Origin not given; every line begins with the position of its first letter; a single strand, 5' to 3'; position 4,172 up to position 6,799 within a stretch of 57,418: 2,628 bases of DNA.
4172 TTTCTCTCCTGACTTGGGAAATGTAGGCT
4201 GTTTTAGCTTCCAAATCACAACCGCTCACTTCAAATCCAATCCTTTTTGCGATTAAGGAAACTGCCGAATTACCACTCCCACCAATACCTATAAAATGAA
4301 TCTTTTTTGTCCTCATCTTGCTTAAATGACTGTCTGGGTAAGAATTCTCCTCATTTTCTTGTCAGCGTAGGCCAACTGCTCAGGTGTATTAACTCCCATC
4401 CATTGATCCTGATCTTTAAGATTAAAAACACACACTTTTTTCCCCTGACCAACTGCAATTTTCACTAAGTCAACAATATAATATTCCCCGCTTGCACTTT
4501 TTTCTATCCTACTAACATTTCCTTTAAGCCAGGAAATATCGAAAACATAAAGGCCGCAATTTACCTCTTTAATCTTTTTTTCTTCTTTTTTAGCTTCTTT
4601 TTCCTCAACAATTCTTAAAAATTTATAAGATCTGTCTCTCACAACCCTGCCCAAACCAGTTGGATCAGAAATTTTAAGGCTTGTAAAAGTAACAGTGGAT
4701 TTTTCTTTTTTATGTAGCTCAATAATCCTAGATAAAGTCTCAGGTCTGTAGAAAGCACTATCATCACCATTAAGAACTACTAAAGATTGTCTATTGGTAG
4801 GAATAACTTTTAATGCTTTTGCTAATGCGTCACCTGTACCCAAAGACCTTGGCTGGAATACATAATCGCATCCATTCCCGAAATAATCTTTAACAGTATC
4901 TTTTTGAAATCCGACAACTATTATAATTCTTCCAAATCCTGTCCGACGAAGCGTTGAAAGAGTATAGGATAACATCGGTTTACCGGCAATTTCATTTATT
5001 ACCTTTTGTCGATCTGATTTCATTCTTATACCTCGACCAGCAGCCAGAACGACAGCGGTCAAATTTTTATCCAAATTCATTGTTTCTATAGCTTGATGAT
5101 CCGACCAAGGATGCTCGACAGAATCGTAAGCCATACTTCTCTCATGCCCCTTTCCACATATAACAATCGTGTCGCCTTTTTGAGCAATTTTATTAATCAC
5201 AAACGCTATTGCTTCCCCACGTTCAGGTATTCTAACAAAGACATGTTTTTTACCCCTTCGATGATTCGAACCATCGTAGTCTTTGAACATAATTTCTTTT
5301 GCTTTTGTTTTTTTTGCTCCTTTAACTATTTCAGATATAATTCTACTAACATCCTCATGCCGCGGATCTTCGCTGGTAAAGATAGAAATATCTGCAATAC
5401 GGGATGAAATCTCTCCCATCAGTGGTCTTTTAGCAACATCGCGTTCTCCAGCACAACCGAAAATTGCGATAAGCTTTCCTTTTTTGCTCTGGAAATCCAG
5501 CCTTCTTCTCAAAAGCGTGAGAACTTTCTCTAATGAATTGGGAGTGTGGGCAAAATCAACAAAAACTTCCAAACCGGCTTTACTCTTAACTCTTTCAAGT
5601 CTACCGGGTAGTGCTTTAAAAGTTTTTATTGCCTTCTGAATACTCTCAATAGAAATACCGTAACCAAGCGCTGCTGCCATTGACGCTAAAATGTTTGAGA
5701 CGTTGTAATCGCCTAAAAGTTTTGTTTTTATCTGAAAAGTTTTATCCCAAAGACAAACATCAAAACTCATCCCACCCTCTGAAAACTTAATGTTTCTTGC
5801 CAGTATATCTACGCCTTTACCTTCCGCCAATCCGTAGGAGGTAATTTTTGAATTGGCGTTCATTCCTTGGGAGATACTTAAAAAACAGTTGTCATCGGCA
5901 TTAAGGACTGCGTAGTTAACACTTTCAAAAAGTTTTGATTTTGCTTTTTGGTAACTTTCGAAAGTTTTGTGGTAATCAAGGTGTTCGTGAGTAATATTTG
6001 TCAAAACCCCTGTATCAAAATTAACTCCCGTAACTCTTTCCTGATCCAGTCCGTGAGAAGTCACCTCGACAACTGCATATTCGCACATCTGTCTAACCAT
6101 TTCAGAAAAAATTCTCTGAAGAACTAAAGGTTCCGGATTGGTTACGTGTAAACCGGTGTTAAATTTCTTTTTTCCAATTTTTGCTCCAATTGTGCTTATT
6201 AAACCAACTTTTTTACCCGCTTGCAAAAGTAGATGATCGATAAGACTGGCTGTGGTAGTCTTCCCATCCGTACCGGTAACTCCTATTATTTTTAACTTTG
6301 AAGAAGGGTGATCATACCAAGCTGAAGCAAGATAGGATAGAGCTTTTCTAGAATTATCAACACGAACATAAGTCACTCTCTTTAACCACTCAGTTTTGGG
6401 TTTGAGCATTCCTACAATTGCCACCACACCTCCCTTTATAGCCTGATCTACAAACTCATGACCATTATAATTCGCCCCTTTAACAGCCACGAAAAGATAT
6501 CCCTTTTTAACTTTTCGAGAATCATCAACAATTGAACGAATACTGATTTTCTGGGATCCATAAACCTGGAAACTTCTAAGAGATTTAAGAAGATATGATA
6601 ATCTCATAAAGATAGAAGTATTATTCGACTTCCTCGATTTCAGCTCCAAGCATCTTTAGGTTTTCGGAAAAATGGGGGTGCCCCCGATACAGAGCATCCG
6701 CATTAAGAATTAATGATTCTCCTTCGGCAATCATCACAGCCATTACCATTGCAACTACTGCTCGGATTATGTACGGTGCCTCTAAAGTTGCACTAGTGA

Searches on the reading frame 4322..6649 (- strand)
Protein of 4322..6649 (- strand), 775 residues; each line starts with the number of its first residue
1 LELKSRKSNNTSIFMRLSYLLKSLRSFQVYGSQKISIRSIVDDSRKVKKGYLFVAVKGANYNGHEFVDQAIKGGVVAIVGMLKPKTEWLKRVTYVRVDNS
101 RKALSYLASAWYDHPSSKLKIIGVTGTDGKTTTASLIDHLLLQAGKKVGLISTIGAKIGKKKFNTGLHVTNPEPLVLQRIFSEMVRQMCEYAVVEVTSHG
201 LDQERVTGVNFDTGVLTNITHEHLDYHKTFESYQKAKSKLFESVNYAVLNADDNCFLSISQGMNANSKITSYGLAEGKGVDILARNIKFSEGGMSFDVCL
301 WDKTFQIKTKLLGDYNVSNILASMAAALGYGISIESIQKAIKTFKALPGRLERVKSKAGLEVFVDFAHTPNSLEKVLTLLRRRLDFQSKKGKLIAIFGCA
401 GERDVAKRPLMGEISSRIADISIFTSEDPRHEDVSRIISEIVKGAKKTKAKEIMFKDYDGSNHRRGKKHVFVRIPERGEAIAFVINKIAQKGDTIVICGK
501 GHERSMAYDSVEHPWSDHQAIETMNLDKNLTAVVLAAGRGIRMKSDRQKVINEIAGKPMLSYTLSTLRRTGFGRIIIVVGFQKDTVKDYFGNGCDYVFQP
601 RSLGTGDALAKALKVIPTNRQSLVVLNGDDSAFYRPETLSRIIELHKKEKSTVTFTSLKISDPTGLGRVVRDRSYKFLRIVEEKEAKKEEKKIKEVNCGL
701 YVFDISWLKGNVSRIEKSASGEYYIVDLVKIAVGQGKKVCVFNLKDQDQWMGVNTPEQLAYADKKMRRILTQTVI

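Call 9: search_protein_families(library=pfam, proteins=[window:4322-6649:-], max_evalue=0.01)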
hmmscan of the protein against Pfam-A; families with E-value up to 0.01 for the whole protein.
window:4322-6649:- (775 aa): 8 families
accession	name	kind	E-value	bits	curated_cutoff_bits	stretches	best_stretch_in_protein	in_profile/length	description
PF08245.18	Mur_ligase_M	-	5.4e-54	183.6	24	1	124-327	1-200/200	Mur ligase middle domain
PF02875.26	Mur_ligase_C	-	2.1e-28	100.2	28.4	1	349-501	1-127/127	Mur ligase, glutamate ligase domain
PF00483.29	NTP_transferase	-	1e-22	81.3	21.2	1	532-765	2-241/245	Nucleotidyl transferase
PF12804.13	NTP_transf_3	-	6.4e-16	59.4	27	1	532-655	1-120/160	MobA-like NTP transferase domain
PF01225.30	Mur_ligase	-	3.1e-07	31.1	21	1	39-112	4-95/95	Mur ligase family, catalytic domain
PF01128.25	IspD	-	3.6e-07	30.6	27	1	531-648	2-119/221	2-C-methyl-D-erythritol 4-phosphate cytidylyltransferase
PF02348.25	CTP_transf_3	-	4.6e-06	27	22.6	1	542-661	7-130/217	Cytidylyltransferase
PF18949.5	DUF5693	-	0.0041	16.1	29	1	562-695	125-248/609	Family of unknown function (DUF5693)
